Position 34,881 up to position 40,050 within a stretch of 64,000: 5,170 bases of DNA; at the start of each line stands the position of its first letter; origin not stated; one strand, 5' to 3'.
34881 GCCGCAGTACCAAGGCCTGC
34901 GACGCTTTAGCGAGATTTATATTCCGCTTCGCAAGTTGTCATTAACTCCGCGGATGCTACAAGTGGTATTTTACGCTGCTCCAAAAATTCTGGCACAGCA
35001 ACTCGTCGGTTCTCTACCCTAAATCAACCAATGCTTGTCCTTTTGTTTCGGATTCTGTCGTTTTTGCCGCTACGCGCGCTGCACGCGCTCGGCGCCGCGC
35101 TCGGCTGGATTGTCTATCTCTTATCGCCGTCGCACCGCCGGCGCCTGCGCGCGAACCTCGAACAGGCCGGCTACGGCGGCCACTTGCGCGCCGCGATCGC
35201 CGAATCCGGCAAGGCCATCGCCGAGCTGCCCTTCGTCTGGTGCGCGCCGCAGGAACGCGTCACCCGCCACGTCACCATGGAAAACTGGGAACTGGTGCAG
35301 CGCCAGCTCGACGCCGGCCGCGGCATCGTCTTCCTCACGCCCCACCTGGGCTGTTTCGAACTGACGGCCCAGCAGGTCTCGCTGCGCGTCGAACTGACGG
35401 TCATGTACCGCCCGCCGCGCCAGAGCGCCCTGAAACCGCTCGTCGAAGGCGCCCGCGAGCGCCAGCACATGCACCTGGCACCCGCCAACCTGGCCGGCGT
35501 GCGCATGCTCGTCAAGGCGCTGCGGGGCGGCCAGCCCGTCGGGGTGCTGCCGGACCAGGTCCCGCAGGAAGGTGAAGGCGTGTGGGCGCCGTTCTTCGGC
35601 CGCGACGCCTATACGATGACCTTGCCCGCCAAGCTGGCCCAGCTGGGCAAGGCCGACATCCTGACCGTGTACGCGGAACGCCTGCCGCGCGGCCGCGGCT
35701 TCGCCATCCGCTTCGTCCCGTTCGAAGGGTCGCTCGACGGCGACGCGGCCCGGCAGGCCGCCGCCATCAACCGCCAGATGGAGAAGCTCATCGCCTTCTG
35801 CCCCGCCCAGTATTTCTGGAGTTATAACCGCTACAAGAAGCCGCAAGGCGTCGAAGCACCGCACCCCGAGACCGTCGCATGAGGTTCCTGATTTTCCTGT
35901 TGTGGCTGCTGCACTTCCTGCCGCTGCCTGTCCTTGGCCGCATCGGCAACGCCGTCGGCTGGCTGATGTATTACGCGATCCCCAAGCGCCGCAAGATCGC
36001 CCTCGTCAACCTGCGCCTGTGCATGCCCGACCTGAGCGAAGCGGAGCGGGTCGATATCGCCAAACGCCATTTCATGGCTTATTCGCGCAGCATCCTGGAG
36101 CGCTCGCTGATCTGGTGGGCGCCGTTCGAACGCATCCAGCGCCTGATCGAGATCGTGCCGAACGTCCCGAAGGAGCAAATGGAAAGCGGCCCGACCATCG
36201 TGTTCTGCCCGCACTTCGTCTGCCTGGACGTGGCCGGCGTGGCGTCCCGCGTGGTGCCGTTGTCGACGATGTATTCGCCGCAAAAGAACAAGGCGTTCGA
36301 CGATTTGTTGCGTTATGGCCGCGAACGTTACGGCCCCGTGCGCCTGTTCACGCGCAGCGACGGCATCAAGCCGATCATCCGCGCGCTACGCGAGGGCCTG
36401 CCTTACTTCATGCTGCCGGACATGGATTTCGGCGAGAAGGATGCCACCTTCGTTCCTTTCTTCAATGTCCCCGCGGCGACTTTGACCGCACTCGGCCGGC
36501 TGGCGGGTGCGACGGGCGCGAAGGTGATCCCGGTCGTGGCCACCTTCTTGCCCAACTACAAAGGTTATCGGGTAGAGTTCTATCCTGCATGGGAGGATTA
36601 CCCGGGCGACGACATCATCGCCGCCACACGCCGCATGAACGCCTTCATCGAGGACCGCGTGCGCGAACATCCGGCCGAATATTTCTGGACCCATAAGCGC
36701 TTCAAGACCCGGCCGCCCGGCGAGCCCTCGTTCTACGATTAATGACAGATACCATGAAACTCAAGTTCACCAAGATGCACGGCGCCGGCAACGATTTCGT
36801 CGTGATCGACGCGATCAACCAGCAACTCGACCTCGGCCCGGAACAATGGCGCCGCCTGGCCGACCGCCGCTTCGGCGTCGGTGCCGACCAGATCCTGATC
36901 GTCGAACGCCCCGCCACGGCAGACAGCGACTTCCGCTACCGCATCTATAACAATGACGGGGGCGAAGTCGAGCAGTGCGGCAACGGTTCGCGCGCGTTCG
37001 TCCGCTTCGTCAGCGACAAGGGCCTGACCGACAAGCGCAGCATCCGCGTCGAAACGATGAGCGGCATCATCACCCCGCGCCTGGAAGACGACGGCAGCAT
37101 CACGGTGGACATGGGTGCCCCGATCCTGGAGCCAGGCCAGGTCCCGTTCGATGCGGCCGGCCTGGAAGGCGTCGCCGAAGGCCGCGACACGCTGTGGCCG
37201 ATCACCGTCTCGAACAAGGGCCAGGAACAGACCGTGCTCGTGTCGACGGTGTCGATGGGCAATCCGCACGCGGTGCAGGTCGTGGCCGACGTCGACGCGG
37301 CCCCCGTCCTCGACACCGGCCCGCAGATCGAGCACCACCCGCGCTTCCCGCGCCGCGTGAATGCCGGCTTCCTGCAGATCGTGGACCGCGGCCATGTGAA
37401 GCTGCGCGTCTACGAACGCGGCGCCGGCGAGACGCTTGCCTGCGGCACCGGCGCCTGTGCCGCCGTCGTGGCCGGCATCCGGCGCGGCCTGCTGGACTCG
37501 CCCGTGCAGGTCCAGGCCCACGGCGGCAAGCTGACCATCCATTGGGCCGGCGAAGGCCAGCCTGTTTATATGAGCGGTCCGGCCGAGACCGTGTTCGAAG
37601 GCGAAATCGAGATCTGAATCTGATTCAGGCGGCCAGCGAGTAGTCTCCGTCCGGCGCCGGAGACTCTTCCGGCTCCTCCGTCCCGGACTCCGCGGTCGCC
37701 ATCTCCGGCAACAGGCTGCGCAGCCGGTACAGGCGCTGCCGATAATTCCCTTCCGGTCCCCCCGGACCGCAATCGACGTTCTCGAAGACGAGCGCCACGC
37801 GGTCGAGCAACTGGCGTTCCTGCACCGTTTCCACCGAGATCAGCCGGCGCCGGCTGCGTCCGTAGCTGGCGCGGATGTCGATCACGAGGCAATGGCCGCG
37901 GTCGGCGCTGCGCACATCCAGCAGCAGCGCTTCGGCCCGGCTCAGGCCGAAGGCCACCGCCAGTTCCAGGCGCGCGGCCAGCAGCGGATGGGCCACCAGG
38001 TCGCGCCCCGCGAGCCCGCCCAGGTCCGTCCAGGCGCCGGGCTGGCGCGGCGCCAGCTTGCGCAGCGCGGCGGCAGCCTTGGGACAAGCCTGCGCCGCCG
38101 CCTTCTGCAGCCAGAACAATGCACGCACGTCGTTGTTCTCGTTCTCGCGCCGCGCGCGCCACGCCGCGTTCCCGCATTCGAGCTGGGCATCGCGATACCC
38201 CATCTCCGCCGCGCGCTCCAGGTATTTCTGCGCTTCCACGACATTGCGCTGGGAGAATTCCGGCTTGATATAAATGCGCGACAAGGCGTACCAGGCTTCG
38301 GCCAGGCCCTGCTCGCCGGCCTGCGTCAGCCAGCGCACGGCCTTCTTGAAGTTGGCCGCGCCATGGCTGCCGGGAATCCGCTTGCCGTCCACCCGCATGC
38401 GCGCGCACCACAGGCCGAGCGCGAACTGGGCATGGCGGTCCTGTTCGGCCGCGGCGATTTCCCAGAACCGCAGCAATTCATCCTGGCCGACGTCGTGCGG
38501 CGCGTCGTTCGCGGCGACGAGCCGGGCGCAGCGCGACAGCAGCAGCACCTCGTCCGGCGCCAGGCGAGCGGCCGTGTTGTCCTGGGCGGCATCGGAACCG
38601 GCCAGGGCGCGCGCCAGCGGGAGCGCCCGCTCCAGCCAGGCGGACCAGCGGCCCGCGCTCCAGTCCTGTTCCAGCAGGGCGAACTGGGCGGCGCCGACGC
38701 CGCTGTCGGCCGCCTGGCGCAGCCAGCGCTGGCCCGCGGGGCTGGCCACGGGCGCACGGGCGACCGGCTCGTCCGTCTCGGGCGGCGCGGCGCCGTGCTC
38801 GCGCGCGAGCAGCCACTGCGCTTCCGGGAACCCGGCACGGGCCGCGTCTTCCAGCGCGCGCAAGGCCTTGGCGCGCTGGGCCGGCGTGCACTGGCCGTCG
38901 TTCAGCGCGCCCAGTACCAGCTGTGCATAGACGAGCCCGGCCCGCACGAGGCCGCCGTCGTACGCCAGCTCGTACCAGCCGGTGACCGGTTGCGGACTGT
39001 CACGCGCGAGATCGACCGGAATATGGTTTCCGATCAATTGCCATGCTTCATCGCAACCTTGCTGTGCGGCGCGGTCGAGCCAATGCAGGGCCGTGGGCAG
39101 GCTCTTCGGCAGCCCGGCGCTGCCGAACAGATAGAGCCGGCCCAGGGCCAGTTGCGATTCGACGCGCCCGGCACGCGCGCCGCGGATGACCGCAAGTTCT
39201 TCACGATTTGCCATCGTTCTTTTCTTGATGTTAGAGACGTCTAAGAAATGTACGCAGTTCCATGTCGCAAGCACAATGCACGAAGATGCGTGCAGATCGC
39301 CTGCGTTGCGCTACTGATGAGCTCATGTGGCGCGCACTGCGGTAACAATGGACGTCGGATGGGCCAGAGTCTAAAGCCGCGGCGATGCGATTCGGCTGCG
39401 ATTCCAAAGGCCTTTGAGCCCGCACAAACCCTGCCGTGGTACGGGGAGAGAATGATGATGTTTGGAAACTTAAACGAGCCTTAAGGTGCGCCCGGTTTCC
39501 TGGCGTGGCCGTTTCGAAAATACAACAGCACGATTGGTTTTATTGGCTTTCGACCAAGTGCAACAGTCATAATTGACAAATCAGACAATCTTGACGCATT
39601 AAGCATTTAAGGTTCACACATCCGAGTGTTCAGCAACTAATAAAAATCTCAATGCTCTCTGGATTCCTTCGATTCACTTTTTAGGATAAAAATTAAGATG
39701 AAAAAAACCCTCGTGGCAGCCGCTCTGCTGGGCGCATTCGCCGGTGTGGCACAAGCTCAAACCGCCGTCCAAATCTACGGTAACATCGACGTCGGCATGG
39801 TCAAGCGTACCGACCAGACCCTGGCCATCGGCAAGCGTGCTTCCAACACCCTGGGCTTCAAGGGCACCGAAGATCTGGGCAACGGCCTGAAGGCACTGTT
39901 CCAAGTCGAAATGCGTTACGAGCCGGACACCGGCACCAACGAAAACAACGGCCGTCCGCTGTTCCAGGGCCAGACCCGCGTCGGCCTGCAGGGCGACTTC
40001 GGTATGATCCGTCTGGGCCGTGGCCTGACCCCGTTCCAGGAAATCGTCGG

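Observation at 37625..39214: Cytoplasmic Sel1-repeat protein ending in a degenerate tyrosine-recombinase-like domain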

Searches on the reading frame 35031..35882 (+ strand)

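Call 69: search_protein_families(library=pfam, proteins=[window:35031-35882:+], max_evalue=0.001)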
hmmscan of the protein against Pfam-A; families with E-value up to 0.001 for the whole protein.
window:35031-35882:+ (283 aa): 1 family
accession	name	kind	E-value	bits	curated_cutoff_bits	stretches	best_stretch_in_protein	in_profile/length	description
PF03279.18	Lip_A_acyltrans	-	3.5e-39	135.2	22.3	1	3-270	20-295/295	Bacterial lipid A biosynthesis acyltransferase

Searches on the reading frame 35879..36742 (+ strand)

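Call 69: search_protein_families(library=pfam, proteins=[window:35879-36742:+], max_evalue=0.001)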
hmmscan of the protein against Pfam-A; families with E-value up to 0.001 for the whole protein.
window:35879-36742:+ (287 aa): 1 family
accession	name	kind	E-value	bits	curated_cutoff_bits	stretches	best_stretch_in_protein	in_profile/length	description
PF03279.18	Lip_A_acyltrans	-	3.3e-64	217.3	22.3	1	4-277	19-295/295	Bacterial lipid A biosynthesis acyltransferase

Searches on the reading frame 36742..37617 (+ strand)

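Call 69: search_protein_families(library=pfam, proteins=[window:36742-37617:+], max_evalue=0.001)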
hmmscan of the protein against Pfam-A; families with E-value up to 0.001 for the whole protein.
window:36742-37617:+ (291 aa): 2 families
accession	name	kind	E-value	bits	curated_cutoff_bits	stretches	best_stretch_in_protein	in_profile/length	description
PF01678.24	DAP_epimerase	-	4.5e-67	224.1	34.7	2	169-283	2-120/121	Diaminopimelate epimerase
PF02567.21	PhzC-PhzF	-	0.00018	21.6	27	1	9-166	4-159/281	Phenazine biosynthesis-like protein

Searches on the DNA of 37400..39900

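Call 76: search_rna_families(source=window, start=37400, end=39900, threshold=evalue, max_evalue=1)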
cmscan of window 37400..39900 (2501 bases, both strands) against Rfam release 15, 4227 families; matches with E-value up to 1: 0.
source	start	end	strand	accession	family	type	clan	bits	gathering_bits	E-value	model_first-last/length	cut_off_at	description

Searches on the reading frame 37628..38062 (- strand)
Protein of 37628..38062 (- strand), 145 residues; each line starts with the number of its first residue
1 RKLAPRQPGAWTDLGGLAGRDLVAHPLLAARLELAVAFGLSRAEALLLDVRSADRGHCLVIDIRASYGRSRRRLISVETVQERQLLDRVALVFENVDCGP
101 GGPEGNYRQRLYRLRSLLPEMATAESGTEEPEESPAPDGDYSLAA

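Call 9: search_protein_families(library=pfam, proteins=[window:37628-38032:-], max_evalue=10)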
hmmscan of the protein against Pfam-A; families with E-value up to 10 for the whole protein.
window:37628-38032:- (135 aa): 0 families

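Call 13: find_related_loci(query=window:37700-38032:-, collection=genome_contigs, flank=6000)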
Query window:37700-38032:- (111 aa) in genome_contigs; peptide patterns used: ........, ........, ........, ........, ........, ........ (x = any residue, [..] = any of these).
599 stretches matched a pattern (row limit reached: there are more); 222 encode a relative of the query (tblastn E <= 1e-3); the best 80 are kept; 80 distinct loci.
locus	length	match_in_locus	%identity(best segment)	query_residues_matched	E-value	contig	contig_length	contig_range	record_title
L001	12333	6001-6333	97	1-111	4e-68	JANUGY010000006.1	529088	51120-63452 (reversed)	Massilia kyonggiensis strain JCM 19189 6, whole genome shotgun sequence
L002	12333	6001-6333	96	1-111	5e-68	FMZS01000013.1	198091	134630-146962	Massilia sp. PDC64 genome assembly, contig: Ga0115468_113, whole genome shotgun sequence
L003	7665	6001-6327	93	1-109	6e-63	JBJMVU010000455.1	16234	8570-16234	MAG: Massilia sp. isolate H1_16_all_fractions_conc_50_67_10 k255_6067629, whole genome shotgun sequence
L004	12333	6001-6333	91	1-110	2e-62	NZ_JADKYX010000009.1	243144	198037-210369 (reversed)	Massilia rhizosphaerae strain NEAU-GH312 Scaffold9, whole genome shotgun sequence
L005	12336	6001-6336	88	1-111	2e-60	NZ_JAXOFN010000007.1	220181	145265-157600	Massilia luteola strain NEAU-G-C5 Scaffold7_1, whole genome shotgun sequence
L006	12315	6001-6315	90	7-111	2e-58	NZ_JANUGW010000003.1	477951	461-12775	Massilia pinisoli strain JCM 31316 3, whole genome shotgun sequence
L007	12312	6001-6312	90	7-110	3e-58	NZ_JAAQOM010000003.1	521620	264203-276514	Telluria antibiotica strain TW-1 contig3, whole genome shotgun sequence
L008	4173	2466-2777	87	7-110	5e-56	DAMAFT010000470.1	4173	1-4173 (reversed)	MAG TPA_asm: Massilia sp. isolate CTOTU48078 NODE_1187_length_4173_cov_6.378339, whole genome shotgun sequence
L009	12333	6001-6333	84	1-111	2e-51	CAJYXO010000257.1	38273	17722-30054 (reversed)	MAG: uncultured Massilia sp. isolate SP108_2_metabat2_genome_mining.23_cleaned genome assembly, contig: k127_65884, whol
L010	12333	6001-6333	84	1-110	8e-50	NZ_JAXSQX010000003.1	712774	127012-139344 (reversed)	Massilia phyllosphaerae strain SGZ-792 Scaffold3, whole genome shotgun sequence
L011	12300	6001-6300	77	11-110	4e-48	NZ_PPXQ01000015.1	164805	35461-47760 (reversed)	Massilia sp. Mn16-1_5 NODE_15_length_164805_cov_138.687, whole genome shotgun sequence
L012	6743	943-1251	74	7-108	2e-47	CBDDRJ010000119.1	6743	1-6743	uncultured bacterium isolate s13_117 genome assembly, contig: k141_856885, whole genome shotgun sequence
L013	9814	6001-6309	72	10-111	3e-47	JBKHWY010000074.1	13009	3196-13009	MAG: Gammaproteobacteria bacterium isolate BC_bin_5_strict NODE_74_length_13009_cov_4.274667, whole genome shotgun seque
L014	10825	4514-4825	76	7-108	2e-46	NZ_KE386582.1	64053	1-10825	Massilia alkalitolerans DSM 17462 YWCDRAFT_scaffold_33.34, whole genome shotgun sequence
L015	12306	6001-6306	73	10-110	5e-46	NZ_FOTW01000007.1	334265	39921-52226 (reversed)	Rugamonas rubra strain ATCC 43154, whole genome shotgun sequence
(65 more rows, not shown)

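Call 14: search_protein_representatives(protein=window:37700-38032:-)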
Query: 111 residues. Proteins with E-value up to 0.001 (for the whole library): 144; up to 1e-10: 69; up to 1e-30: 23. The best 144 are listed.
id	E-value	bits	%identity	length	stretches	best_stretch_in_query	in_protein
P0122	1.0e-53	196.5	89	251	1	7-110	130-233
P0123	1.9e-44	166.6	77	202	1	10-109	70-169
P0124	3.5e-43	162.6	75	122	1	12-110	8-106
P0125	6.0e-41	155.4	72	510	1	8-108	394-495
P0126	1.7e-40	153.9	70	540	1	11-110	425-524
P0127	1.2e-37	144.7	71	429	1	14-110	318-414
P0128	6.8e-37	142.3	70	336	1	12-108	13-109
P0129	2.8e-36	140.4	72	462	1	15-108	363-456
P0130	4.5e-36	139.7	64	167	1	12-110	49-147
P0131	7.8e-36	138.9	65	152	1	10-111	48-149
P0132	6.8e-35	135.9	65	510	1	12-109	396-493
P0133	2.4e-33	130.9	63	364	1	12-108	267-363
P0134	7.7e-33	129.3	61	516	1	13-110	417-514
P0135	1.8e-32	128.1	61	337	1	7-111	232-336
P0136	1.4e-31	125.2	68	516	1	16-108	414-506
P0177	6.0e-13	65.3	45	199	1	15-100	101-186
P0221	5.0e-07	46.3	35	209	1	10-103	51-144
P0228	1.4e-06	44.8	33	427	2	12-101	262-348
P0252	1.2e-04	38.6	40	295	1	16-103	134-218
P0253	1.2e-04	38.6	36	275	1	14-106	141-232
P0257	1.9e-04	38.0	35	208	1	18-100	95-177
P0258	2.1e-04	37.8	29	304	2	13-105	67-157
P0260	2.8e-04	37.4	32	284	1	14-106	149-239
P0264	6.9e-04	36.2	33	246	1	15-107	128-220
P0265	7.8e-04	36.0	35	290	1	12-106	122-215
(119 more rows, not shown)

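Call 18: search_protein_families(library=pfam, proteins=[P0228, P0252, P0265, P0258, P0260, P0253, P0264, P0257, P0221, P0177], max_evalue=0.01)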
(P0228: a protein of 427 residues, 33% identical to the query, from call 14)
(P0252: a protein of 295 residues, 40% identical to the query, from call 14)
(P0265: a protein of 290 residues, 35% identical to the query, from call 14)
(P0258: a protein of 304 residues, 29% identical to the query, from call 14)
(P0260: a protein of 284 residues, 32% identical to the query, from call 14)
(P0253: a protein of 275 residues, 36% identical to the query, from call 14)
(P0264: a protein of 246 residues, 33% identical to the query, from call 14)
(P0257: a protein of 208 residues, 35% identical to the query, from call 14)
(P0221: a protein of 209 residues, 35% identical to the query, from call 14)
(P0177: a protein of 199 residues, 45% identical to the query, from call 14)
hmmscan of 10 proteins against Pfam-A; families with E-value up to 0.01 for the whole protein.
P0228 (427 aa): 4 families
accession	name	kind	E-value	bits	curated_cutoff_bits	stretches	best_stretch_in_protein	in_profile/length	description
PF12834.13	Phage_int_SAM_2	-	4.6e-17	62.8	22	1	9-86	4-80/91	Phage integrase, N-terminal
PF12835.12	Integrase_1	-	4.9e-15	56.2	23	2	264-372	29-148/149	Integrase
PF02701.20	Zn_ribbon_Dof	-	6.9e-08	33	26.6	0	155-187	26-54/59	Dof domain, zinc finger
PF00589.27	Phage_integrase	-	8.1e-06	26.2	27.1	0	264-370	20-136/172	Phage integrase family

P0252 (295 aa): 2 families
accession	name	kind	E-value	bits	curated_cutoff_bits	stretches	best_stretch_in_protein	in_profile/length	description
PF12834.13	Phage_int_SAM_2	-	2.6e-13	50.8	22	1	1-98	1-90/91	Phage integrase, N-terminal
PF12835.12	Integrase_1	-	3.6e-08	33.9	23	1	132-240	29-148/149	Integrase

P0265 (290 aa): 2 families
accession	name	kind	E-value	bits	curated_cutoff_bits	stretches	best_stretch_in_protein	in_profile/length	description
PF12834.13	Phage_int_SAM_2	-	2.2e-10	41.4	22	1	1-87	1-87/91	Phage integrase, N-terminal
PF12835.12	Integrase_1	-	6.3e-07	29.9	23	1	113-233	12-148/149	Integrase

P0258 (304 aa): 2 families
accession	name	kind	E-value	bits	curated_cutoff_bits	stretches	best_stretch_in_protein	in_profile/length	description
PF12835.12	Integrase_1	-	1.1e-11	45.3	23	1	64-179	25-144/149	Integrase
PF00589.27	Phage_integrase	-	0.00015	22.1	27.1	1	76-190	28-145/172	Phage integrase family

P0260 (284 aa): 3 families
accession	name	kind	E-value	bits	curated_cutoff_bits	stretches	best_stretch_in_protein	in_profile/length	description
PF12834.13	Phage_int_SAM_2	-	1.9e-09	38.4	22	1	34-104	18-88/91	Phage integrase, N-terminal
PF12835.12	Integrase_1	-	1.7e-07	31.7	23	1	140-264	20-148/149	Integrase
PF02899.23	Phage_int_SAM_1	-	0.00027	21.6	22.3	1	31-100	12-78/83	Phage integrase, N-terminal SAM-like domain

P0253 (275 aa): 1 family
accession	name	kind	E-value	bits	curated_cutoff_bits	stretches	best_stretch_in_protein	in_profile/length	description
PF08238.18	Sel1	-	0.0045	18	30.7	0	39-69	5-35/36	Sel1 repeat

P0264 (246 aa): 1 family
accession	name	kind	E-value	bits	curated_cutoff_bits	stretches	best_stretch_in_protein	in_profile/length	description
PF08238.18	Sel1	-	1.1e-06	29.4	30.7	0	3-19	19-35/36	Sel1 repeat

P0257 (208 aa): 1 family
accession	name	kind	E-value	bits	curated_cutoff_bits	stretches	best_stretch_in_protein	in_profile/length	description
PF23310.1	TPR_27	-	0.0059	16.7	27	0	3-26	54-77/110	Plant tetratrico peptide repeats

P0221 (209 aa): 0 families

P0177 (199 aa): 1 family
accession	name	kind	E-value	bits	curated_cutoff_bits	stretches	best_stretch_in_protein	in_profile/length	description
PF23310.1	TPR_27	-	0.0044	17.1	27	0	19-56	42-79/110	Plant tetratrico peptide repeats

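Call 104: search_protein_families(library=phrogs, proteins=[window:37628-38062:-], max_evalue=1)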
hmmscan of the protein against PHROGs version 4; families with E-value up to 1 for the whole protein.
window:37628-38062:- (145 aa): 0 families

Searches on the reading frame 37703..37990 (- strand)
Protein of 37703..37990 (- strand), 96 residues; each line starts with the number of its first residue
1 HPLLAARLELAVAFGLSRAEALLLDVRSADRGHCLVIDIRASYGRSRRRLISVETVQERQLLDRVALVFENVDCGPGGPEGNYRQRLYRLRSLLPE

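Call 26: search_solved_structures(query=A1, max_evalue=10, show_alignments=3)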
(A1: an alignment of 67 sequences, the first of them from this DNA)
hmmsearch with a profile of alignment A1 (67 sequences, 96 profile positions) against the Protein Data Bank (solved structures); distinct sequences matched with E-value up to 10: 3.
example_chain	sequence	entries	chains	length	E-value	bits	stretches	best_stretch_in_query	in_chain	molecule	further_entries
9ugr_A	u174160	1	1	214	1.4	12.3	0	60-95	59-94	Syn-F4-Link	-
8bpe_J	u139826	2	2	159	1.7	12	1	26-95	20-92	Immunoglobulin J chain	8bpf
6jlb_A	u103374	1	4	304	4.2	10.8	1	39-88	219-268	Lamin A/C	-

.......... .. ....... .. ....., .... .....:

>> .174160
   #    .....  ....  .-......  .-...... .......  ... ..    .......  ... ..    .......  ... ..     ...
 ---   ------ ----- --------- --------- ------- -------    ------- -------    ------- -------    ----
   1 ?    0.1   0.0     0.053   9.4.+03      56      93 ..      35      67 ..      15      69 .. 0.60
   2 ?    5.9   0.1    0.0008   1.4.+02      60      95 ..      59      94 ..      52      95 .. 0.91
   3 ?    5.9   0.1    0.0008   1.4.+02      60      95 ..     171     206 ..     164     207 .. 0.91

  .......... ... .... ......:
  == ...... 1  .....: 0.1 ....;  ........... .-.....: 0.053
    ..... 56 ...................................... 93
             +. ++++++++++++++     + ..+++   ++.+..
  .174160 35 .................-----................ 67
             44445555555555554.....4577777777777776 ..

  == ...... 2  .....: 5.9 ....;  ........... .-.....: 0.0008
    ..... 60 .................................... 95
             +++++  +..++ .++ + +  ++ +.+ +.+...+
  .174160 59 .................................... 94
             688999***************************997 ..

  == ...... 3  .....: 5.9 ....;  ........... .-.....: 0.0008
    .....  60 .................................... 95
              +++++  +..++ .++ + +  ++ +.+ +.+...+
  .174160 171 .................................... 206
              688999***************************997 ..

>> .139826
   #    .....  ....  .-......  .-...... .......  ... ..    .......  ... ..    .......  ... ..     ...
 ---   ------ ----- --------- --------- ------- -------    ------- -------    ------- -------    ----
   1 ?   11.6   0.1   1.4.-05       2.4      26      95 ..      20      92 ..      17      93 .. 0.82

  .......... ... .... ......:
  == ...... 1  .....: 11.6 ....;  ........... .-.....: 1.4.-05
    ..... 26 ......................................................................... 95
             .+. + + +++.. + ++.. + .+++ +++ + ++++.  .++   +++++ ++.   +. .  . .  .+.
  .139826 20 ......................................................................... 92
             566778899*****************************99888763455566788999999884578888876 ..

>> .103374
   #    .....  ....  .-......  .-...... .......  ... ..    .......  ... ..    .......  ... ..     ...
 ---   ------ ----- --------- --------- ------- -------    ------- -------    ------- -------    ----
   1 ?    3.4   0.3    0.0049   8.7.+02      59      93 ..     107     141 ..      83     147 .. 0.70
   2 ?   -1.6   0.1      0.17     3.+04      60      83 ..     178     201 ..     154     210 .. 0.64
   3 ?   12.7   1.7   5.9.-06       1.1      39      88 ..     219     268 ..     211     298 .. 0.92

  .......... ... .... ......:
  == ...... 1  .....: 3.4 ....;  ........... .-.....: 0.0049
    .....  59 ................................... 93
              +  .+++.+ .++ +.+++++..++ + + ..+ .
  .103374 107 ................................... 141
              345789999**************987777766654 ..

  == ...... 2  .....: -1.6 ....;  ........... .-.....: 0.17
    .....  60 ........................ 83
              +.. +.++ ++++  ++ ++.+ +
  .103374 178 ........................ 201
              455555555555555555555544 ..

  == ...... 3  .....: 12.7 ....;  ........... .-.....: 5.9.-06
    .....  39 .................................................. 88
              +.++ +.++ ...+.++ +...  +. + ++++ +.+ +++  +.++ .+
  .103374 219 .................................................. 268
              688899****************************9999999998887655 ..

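Call 105: search_protein_families(library=pfam, alignment_id=A1, max_evalue=1)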
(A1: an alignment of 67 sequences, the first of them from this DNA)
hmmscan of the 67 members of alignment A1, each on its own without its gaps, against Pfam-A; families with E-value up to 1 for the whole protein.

A. member 1, seq(96 aa): 0 families

B. families by the number of members that match (of 67 scanned): 8 families
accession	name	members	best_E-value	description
PF11201.13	DUF2982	1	0.011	Protein of unknown function (DUF2982)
PF13481.12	AAA_25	1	0.016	AAA domain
PF24868.1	YABBY_N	1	0.14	YABBY, N-terminal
PF17728.7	BsuBI_PstI_RE_N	1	0.14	BsuBI/PstI restriction endonuclease HTH domain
PF19414.4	Astro_p19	1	0.14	Astrovirus p19 protein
PF20204.3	DUF6566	1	0.22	Domain of unknown function (DUF6566)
PF10994.13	DUF2817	1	0.28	Protein of unknown function (DUF2817)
PF03446.21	NAD_binding_2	1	0.34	NAD binding domain of 6-phosphogluconate dehydrogenase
